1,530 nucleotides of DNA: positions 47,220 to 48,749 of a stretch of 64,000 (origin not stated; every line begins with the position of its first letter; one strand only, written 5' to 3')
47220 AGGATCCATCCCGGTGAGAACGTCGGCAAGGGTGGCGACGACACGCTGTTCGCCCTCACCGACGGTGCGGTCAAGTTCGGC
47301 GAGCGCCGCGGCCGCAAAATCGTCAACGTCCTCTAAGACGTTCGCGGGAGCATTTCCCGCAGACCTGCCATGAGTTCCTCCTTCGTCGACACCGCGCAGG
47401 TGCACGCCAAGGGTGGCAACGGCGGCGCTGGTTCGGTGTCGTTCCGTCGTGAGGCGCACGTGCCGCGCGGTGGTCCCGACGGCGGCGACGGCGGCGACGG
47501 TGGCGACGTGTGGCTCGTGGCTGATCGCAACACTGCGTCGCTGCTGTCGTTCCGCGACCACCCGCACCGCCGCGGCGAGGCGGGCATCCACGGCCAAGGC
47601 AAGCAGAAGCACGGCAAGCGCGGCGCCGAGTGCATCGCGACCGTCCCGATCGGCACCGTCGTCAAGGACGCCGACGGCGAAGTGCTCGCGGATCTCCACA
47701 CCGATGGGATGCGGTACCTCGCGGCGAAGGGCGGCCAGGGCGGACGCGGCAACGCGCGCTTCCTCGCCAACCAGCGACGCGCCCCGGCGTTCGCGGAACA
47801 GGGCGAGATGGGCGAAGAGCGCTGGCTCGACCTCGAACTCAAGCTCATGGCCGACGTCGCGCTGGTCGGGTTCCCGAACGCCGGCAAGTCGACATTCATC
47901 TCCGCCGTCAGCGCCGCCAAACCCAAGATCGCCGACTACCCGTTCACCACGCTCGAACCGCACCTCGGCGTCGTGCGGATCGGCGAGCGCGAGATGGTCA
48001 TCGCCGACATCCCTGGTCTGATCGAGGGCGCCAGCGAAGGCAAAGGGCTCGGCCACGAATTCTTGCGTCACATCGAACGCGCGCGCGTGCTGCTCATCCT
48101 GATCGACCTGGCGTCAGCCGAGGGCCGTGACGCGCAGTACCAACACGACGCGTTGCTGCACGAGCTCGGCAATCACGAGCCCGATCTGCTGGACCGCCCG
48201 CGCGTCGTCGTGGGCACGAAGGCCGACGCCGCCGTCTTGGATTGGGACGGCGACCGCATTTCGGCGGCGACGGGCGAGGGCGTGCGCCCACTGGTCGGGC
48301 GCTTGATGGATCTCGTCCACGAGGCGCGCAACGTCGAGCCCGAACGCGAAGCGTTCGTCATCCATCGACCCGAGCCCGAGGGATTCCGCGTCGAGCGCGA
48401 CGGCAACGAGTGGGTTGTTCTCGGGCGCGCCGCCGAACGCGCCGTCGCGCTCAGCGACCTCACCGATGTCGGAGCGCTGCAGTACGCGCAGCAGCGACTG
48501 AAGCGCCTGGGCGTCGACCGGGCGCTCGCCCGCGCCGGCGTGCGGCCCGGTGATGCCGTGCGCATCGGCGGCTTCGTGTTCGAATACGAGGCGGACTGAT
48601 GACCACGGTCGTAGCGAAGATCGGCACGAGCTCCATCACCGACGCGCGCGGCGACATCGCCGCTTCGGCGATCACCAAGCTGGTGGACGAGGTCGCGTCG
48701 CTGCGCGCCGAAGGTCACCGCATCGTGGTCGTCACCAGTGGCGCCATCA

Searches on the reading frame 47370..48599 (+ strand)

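Call 47: search_protein_families(library=pfam, proteins=[window:47370-48599:+], max_evalue=0.00001)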
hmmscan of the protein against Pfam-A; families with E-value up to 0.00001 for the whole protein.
window:47370-48599:+ (409 aa): 4 families
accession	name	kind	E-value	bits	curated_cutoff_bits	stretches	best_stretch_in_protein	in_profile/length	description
PF01018.28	GTP1_OBG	-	9.1e-55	185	27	1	6-159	1-155/155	GTP1/OBG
PF01926.29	MMR_HSR1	-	1.1e-24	87.2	21.9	1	162-265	1-98/113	50S ribosome-binding GTPase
PF09269.16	DUF1967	-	3.2e-17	62.8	27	1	339-406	1-70/70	Domain of unknown function (DUF1967)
PF02421.24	FeoB_N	-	5e-10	39.5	27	1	162-234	2-76/156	Ferrous iron transport protein B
